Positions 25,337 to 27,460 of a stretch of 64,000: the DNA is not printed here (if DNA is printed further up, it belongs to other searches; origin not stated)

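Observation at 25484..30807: SUOX-fold molybdoenzyme translationally coupled to a complete, re-ordered Sdh/Frd-like module (Mo, FeS, anchor, anchor, flavoprotein), beside a TauE/SafE exporter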

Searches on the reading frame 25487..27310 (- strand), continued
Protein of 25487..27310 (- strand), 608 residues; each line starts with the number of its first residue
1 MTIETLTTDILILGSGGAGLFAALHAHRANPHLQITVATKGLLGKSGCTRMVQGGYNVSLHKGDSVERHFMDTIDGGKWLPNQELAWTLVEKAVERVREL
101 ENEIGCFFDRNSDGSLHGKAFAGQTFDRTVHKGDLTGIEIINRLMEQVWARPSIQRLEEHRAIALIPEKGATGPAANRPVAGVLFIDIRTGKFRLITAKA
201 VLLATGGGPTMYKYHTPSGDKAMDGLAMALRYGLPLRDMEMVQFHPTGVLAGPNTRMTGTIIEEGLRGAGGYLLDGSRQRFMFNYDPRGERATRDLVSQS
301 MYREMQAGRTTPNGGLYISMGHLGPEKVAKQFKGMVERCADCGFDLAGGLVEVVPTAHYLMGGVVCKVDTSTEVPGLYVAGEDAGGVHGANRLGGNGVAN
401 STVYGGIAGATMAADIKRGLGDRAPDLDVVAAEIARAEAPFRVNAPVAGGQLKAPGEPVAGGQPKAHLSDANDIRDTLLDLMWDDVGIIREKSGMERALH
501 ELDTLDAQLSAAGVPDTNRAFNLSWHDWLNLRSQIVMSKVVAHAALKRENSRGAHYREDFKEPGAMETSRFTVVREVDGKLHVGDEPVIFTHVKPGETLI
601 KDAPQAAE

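Call 21: find_encoding_contigs(protein=P0181, flank=10000, max_places=2)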
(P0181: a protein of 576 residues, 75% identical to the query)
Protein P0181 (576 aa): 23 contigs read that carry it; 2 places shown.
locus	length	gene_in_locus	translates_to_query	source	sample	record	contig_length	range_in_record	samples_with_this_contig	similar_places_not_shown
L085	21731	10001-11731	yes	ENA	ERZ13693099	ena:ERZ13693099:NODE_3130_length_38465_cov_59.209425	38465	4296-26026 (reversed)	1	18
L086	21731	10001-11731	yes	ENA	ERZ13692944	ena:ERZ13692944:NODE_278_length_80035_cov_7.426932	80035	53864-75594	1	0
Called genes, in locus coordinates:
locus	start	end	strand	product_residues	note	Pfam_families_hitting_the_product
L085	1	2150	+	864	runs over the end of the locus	PF03176:MMPL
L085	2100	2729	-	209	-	PF09917:DUF2147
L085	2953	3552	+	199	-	PF00383:dCMP_cyt_deam_1, PF14437:MafB19-deam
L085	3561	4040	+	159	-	-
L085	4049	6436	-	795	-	PF03176:MMPL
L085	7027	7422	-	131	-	-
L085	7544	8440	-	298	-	PF00126:HTH_1, PF03466:LysR_substrate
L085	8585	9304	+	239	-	PF13085:Fer2_3, PF13183:Fer4_8 (weak), PF13534:Fer4_17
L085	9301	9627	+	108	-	PF01127:Sdh_cyt (weak)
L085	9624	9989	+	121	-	PF01127:Sdh_cyt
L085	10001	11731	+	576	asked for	PF00890:FAD_binding_2, PF01266:DAO, PF02910:Succ_DH_flav_C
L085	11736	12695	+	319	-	PF05681:Fumerase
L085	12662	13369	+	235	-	PF05683:Fumerase_C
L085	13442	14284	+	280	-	PF04909:Amidohydro_2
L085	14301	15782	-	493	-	PF06368:Met_asp_mut_E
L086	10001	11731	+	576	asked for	PF00890:FAD_binding_2, PF01266:DAO, PF02910:Succ_DH_flav_C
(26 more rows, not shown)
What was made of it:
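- One cassette lies beside glutamate mutase genes, which would suggest mesaconate (call 21).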

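Call 40: find_related_loci(query=A2, collection=metagenome_contigs, flank=10000)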
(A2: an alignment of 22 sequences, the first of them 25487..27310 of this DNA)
Query A2 (608 aa) in metagenome_contigs; peptide patterns used: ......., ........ (x = any residue, [..] = any of these).
600 stretches matched a pattern (row limit reached: there are more); 584 encode a relative of the query (tblastn E <= 1e-3); the best 80 are kept; 80 distinct loci.
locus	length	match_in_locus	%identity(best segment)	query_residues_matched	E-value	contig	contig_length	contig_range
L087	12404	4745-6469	74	3-608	0e+0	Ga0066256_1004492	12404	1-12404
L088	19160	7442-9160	73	3-605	0e+0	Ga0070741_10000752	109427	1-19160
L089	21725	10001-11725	73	3-608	0e+0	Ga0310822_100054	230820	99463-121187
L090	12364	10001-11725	70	1-606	0e+0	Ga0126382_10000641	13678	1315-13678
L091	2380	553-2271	70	3-605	0e+0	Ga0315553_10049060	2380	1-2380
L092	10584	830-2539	74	3-602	0e+0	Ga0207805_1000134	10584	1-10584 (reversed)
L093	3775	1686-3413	70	1-608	0e+0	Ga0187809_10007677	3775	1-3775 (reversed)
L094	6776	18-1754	69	1-608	0e+0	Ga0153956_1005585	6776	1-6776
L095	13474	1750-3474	70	1-605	0e+0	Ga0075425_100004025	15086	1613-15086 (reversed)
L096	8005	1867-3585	69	3-605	0e+0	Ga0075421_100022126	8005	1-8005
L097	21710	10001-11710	70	3-601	0e+0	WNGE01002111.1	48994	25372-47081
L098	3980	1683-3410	71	3-608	0e+0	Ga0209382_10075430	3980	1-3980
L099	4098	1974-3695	69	1-604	0e+0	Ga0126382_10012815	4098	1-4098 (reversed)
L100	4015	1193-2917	69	1-606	0e+0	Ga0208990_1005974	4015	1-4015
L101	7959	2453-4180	69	1-608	0e+0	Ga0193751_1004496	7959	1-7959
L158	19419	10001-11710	66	3-603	0e+0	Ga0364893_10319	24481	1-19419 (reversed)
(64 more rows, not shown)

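Call 69: search_dna_similar(query=window:25487-27310:-, collection=plasmids, mode=protein, max_evalue=1e-100, max_rows=25)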
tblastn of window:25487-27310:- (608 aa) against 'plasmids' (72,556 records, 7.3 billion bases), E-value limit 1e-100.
Records with a match: 18; places in all: 18; records where one place covers at least 80% of the query: 17.
Best place of each record, by identity: 60-80% 14; <60% 4.
By first word of the organism name: Methylobacterium 4; Paracoccus 4; Cupriavidus 2; Sulfitobacter 2; arsenite-oxidising 1; Pseudorhizobium 1; Pseudomonas 1; Rhodococcus 1; Haloarcula 1; Natribaculum 1.
By predicted mobility (MOB-suite, as given by PLSDB): non-mobilizable 10; conjugative 5; mobilizable 3.
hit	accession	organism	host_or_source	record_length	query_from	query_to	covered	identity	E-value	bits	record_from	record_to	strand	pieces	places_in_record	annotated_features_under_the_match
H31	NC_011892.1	Methylobacterium nodulans ORS 2060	-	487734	30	604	95%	67.8%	0e+0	804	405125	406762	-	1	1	FAD-binding protein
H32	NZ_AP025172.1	Cupriavidus sp. P-10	-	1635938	28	600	94%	63.4%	0e+0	718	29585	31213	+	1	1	none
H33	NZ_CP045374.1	Sulfitobacter sp. THAF37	pure culture,Surface of a polyethylene ...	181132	29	602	94%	63.1%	0e+0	722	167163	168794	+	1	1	FAD-binding protein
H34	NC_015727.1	Cupriavidus necator N-1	soil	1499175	28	600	94%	63.2%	0e+0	719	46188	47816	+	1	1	record has no annotation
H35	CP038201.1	Paracoccus ferrooxidans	single cell,bioreactor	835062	29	600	94%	63.0%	0e+0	709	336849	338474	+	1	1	FAD-binding protein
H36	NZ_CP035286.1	Paracoccus versutus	whole organism,soil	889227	29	600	94%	62.8%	0e+0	708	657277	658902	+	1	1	FAD-binding protein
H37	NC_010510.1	Methylobacterium radiotolerans JCM 2831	-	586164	31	603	94%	62.3%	0e+0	702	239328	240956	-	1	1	FAD-binding protein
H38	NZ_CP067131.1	Paracoccus seriniphilus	cell culture,washing water of Bugula ...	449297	29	602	94%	62.2%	0e+0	706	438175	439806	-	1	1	FAD-binding protein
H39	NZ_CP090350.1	Methylobacterium oryzae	single cell,soil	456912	28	603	95%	62.0%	0e+0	703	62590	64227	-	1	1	FAD-binding protein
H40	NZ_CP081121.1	Sulfitobacter sp. S190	-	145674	34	605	94%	62.3%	0e+0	705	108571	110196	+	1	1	FAD-binding protein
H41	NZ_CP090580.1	Methylobacterium radiotolerans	Pure isolate,Urban soil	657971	31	603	94%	62.1%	0e+0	705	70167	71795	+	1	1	FAD-binding protein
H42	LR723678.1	arsenite-oxidising bacterium NT-25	moist arsenopyrite (FeAsS)-containing ...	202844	34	602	94%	62.3%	0e+0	700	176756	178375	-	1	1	fumarate reductase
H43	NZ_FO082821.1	Pseudorhizobium banfieldiae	-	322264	34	602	94%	62.3%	0e+0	700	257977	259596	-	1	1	FAD-binding protein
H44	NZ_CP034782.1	Pseudomonas sp. MPC6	-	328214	27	600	94%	61.3%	0e+0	697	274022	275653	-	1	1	FAD-binding protein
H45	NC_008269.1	Rhodococcus jostii RHA1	-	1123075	27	598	94%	49.3%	4e-153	494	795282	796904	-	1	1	record has no annotation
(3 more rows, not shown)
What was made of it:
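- It is plasmid-borne in Methylobacterium nodulans, M. radiotolerans, Paracoccus versutus, Sulfitobacter, Pseudorhizobium banfieldiae NT-26, Cupriavidus necator N-1 and Pseudomonas sp. MPC6 (call 69).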

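Call 70: get_annotated_region(hit=H31, flank=9000)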
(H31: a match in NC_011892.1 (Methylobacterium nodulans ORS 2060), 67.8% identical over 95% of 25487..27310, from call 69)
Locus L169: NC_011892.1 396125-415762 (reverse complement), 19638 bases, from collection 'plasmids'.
description: Methylobacterium nodulans ORS 2060 plasmid pMNOD01, complete sequence
organism: Methylobacterium nodulans ORS 2060 (NCBI taxid 460265)
taxonomy: Bacteria; Pseudomonadota; Alphaproteobacteria; Hyphomicrobiales; Methylobacteriaceae; Methylobacterium; Methylobacterium nodulans; Methylobacterium nodulans ORS 2060
host: -; source: -; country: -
typing (MOB-suite, as given by PLSDB): non-mobilizable
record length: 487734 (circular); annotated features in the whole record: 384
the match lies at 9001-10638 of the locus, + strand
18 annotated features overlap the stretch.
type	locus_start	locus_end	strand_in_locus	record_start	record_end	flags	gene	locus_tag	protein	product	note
CDS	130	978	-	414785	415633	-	-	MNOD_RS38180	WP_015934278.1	nitroreductase family protein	-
CDS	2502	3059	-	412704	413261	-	-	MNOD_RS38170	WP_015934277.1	cytochrome c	-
CDS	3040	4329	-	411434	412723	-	soxC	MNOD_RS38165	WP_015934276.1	sulfite dehydrogenase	-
CDS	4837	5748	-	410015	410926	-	-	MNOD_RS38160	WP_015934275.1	LysR family transcriptional regulator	-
CDS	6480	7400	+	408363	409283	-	-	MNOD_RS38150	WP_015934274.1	LysR family transcriptional regulator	-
CDS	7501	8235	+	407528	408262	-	-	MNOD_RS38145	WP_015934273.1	2Fe-2S iron-sulfur cluster-binding protein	-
CDS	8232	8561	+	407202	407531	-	-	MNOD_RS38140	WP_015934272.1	succinate dehydrogenase membrane anchor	-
CDS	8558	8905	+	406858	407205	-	-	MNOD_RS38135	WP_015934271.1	succinate dehydrogenase cytochrome b subunit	-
CDS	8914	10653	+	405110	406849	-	-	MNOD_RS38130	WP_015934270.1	FAD-binding protein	-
CDS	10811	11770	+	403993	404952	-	-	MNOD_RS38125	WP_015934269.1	fumarate hydratase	-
CDS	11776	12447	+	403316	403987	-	-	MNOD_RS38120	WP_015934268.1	fumarate hydratase C-terminal domain-containing protein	-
CDS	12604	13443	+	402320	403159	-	-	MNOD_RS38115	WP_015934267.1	amidohydrolase family protein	-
CDS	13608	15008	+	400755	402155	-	-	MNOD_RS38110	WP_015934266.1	dicarboxylate/amino acid:cation symporter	GO:0006835 - dicarboxylic acid transport [Evidence IEA]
CDS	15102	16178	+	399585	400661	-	-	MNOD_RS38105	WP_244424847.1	putative sulfate exporter family transporter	-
CDS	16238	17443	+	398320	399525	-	-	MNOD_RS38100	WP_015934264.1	molybdopterin-dependent oxidoreductase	-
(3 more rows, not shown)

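Call 71: get_annotated_region(hit=H33, flank=9000)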
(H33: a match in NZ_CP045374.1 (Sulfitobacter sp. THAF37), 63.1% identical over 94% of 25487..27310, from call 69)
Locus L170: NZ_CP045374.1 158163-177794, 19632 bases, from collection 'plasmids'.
description: Sulfitobacter sp. THAF37 plasmid pTHAF37_b, complete sequence
organism: Sulfitobacter sp. THAF37 (NCBI taxid 2587855)
taxonomy: Bacteria; Pseudomonadota; Alphaproteobacteria; Rhodobacterales; Roseobacteraceae; Sulfitobacter; Sulfitobacter sp. THAF37
host: -; source: pure culture,Surface of a polyethylene microplastic particle present in tank 6 of a marine aquarium ...; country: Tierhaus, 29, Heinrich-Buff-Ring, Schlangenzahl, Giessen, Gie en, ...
typing (MOB-suite, as given by PLSDB): non-mobilizable
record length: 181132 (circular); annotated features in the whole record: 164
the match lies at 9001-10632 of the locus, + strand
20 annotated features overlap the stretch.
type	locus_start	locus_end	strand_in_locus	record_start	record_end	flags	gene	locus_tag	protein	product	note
CDS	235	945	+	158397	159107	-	-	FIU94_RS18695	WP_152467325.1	IS6 family transposase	-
CDS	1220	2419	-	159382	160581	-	-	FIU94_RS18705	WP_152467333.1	pyridoxal phosphate-dependent aminotransferase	GO:0009058 - biosynthetic process [Evidence IEA]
CDS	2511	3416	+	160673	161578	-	-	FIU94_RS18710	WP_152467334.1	LysR family transcriptional regulator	-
CDS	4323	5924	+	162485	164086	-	-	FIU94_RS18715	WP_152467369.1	thiamine pyrophosphate-binding protein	-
CDS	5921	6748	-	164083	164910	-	-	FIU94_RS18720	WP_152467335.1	nitroreductase family protein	-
CDS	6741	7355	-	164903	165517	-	-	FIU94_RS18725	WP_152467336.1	glutathione S-transferase family protein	GO:0006749 - glutathione metabolic process [Evidence IEA]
CDS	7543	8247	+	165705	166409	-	-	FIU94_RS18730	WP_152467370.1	2Fe-2S iron-sulfur cluster-binding protein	-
CDS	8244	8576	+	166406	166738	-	-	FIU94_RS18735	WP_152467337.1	succinate dehydrogenase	-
CDS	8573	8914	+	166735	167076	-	sdhC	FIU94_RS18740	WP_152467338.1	succinate dehydrogenase, cytochrome b556 subunit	GO:0006099 - tricarboxylic acid cycle [Evidence IEA]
CDS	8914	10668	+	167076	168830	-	-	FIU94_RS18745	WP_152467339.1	FAD-binding protein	-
CDS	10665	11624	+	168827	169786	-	-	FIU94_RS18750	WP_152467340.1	fumarate hydratase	-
CDS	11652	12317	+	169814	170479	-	-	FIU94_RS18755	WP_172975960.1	fumarate hydratase C-terminal domain-containing protein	-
CDS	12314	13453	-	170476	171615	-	-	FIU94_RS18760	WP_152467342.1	mandelate racemase/muconate lactonizing enzyme family protein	-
CDS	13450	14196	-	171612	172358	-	-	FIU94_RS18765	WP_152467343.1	sulfite exporter TauE/SafE family protein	GO:0006810 - transport [Evidence IEA]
CDS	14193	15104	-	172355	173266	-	-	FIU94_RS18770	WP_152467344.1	LysR family transcriptional regulator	-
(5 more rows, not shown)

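Call 76: get_annotated_region(hit=H36, flank=10000)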
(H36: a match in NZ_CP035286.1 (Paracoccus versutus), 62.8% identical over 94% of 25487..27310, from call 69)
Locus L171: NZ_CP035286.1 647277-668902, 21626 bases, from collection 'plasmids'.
description: Paracoccus versutus strain UW1 plasmid pTAV3, complete sequence
organism: Paracoccus versutus (NCBI taxid 34007)
taxonomy: Bacteria; Pseudomonadota; Alphaproteobacteria; Rhodobacterales; Paracoccaceae; Paracoccus; Paracoccus versutus
host: -; source: whole organism,soil; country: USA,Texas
typing (MOB-suite, as given by PLSDB): non-mobilizable; replicon rep_cluster_229
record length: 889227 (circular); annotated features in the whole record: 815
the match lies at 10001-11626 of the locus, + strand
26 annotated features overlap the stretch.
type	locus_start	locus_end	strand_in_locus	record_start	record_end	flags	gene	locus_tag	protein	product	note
CDS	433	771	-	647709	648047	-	-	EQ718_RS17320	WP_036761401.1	carboxymuconolactone decarboxylase family protein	-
CDS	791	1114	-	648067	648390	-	-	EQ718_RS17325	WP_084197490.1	hexameric tyrosine-coordinated heme protein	-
CDS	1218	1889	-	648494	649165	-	ytfE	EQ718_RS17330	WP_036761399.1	iron-sulfur cluster repair protein YtfE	-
CDS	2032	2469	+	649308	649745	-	-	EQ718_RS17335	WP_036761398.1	Rrf2 family transcriptional regulator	-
CDS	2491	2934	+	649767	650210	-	-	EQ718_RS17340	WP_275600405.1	DUF6522 family protein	-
CDS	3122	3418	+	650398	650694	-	-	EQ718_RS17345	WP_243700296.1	2Fe-2S iron-sulfur cluster-binding protein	-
CDS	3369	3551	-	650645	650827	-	-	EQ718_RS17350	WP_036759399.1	hypothetical protein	-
CDS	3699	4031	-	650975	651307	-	-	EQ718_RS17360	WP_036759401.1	TrbC/VirB2 family protein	-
CDS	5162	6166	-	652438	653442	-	-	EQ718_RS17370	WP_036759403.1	ABC transporter substrate-binding protein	-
CDS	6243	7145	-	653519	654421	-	-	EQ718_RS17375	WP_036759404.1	ABC transporter permease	-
CDS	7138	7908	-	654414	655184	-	-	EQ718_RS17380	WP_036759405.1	ABC transporter ATP-binding protein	GO:0006810 - transport [Evidence IEA]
CDS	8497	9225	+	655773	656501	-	-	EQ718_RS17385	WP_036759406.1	2Fe-2S iron-sulfur cluster-binding protein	-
CDS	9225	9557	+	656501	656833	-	-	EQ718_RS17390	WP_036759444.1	succinate dehydrogenase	-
CDS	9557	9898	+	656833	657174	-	sdhC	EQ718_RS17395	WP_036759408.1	succinate dehydrogenase, cytochrome b556 subunit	GO:0006099 - tricarboxylic acid cycle [Evidence IEA]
CDS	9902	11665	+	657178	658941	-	-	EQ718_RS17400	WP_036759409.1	FAD-binding protein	-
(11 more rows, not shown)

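Call 77: get_annotated_region(hit=H43, flank=10000)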
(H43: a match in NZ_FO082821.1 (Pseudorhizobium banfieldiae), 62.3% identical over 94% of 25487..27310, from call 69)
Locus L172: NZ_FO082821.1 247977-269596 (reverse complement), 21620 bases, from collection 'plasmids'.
description: Pseudorhizobium banfieldiae strain NT-26 plasmid NT26_p1, complete sequence
organism: Pseudorhizobium banfieldiae (NCBI taxid 1125847)
taxonomy: Bacteria; Pseudomonadota; Alphaproteobacteria; Hyphomicrobiales; Rhizobiaceae; Pseudorhizobium; Pseudorhizobium banfieldiae
host: -; source: -; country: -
typing (MOB-suite, as given by PLSDB): conjugative; replicon rep_cluster_440,rep_cluster_579; relaxase MOBP,MOBP; mating-pair formation MPF_T
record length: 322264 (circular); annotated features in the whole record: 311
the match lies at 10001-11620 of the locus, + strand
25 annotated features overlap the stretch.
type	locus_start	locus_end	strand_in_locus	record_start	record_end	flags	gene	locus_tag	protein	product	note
CDS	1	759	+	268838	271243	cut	-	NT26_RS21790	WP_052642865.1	type IV secretion system protein B4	-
CDS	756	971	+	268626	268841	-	-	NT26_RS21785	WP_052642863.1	hypothetical protein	-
CDS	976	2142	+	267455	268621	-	-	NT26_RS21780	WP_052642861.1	lytic transglycosylase domain-containing protein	-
CDS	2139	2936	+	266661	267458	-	-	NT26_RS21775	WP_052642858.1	type IV secretion system protein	-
CDS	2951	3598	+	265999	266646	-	-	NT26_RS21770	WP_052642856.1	type IV secretion system protein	-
CDS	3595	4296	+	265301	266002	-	-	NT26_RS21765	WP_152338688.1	TrbG/VirB9 family P-type conjugative transfer protein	-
CDS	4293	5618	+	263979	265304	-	-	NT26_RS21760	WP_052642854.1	TrbI/VirB10 family protein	-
CDS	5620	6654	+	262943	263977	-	-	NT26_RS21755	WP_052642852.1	ATPase, T2SS/T4P/T4SS family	-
CDS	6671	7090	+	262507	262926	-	-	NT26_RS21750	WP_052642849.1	hypothetical protein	-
CDS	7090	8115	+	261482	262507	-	-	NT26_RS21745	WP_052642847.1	type IV secretion system protein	-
CDS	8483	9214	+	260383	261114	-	-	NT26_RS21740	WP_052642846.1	2Fe-2S iron-sulfur cluster-binding protein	-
CDS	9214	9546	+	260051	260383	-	-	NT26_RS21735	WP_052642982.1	succinate dehydrogenase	-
CDS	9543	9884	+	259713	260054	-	sdhC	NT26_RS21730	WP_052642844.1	succinate dehydrogenase, cytochrome b556 subunit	GO:0006099 - tricarboxylic acid cycle [Evidence IEA]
CDS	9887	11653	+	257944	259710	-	-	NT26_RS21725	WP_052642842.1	FAD-binding protein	-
CDS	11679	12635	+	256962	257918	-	-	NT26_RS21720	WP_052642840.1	fumarate hydratase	-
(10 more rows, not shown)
